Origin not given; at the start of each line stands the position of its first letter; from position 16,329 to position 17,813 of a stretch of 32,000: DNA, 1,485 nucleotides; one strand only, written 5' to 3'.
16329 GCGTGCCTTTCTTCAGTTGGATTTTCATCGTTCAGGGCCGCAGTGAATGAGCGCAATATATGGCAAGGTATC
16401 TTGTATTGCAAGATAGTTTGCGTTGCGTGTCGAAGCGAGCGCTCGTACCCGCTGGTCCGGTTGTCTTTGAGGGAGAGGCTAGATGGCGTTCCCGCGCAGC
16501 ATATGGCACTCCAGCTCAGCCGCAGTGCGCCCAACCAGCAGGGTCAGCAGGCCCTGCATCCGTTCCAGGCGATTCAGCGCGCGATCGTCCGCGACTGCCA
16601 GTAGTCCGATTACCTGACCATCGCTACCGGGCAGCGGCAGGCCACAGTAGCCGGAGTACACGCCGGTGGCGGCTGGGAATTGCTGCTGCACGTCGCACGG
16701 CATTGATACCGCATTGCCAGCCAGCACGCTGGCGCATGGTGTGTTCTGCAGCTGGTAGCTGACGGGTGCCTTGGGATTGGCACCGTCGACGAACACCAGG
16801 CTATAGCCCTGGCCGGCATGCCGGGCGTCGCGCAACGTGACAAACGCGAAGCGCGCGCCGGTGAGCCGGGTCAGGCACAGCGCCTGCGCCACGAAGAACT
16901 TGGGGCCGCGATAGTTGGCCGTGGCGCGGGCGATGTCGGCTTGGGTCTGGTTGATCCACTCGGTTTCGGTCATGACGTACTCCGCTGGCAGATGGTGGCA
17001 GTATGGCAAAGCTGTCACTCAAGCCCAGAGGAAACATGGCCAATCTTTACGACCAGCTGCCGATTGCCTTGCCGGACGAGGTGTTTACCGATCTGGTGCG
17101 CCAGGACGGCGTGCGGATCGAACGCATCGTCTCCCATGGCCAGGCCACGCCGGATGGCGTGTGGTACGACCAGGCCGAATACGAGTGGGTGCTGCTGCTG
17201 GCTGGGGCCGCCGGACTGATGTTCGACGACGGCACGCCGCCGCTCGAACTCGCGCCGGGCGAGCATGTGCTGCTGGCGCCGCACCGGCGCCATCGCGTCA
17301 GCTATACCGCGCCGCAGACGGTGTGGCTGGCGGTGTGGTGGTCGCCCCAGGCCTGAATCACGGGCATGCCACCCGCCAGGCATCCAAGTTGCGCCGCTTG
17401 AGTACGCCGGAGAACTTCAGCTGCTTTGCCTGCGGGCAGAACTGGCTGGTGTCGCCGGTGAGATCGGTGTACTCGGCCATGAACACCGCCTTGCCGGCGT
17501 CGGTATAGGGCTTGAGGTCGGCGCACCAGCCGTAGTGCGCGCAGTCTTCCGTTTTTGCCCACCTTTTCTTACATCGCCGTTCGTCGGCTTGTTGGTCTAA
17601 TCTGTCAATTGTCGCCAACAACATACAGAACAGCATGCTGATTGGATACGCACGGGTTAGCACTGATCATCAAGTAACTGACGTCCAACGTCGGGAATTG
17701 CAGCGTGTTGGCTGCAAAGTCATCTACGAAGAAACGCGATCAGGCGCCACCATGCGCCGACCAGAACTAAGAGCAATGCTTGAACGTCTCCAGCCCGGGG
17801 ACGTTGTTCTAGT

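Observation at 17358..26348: About 8.1-kb inovirus-type prophage inserted inside a GH114 lipoprotein gene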

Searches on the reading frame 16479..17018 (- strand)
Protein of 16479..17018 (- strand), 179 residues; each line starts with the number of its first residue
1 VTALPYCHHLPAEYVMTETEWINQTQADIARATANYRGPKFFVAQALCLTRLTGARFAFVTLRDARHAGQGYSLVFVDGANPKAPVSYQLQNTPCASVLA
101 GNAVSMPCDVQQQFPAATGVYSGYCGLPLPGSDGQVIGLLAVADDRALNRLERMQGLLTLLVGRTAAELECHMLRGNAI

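Call 8: search_protein_families(library=pfam, max_evalue=0.01, proteins=[window:16479-17018:-])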
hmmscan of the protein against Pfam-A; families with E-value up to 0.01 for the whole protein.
window:16479-17018:- (179 aa): 2 families
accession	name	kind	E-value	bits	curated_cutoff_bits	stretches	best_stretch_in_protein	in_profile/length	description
PF13185.12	GAF_2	-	0.0006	20.5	28.6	1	50-166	16-132/136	GAF domain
PF01590.32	GAF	-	0.0039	18.2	22.4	1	50-166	14-130/133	GAF domain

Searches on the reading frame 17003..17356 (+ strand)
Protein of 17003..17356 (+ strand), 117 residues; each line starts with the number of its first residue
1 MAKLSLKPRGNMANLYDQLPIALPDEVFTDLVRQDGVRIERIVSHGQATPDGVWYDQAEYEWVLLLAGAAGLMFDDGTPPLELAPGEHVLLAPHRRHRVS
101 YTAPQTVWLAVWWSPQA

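Call 8: search_protein_families(library=pfam, max_evalue=0.01, proteins=[window:17003-17356:+])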
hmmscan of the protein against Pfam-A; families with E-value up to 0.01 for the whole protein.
window:17003-17356:+ (117 aa): 2 families
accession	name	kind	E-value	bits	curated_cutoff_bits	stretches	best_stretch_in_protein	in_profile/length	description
PF02311.25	AraC_binding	-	0.0056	16.9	21.1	1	59-104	23-66/135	AraC-like ligand binding domain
PF12852.13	Cupin_6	-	0.0068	16.6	26.7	1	56-103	31-79/183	Cupin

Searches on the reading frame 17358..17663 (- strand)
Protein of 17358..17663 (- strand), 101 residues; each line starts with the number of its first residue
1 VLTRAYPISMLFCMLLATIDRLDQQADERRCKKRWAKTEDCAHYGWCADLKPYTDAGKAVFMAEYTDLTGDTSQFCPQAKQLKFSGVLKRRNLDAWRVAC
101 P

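Call 3: search_protein_families(library=pfam, max_evalue=0.01, proteins=[window:17358-17663:-])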
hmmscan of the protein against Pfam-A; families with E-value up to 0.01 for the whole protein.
window:17358-17663:- (101 aa): 1 family
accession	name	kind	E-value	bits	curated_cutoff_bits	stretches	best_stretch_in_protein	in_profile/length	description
PF03537.19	Glyco_hydro_114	-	2.2e-13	50.5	27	1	33-96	166-231/231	Glycoside-hydrolase family GH114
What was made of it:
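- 17358..17547 (-): GH114 gene, 3' fragment. It holds the third base of codon 221, codons 222-283 and the stop. PF03537 positions 166-231 of 231 (call 3).
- Checked: The ORF ending at 17358 matches positions 166-231 (2.2e-13) (call 3).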
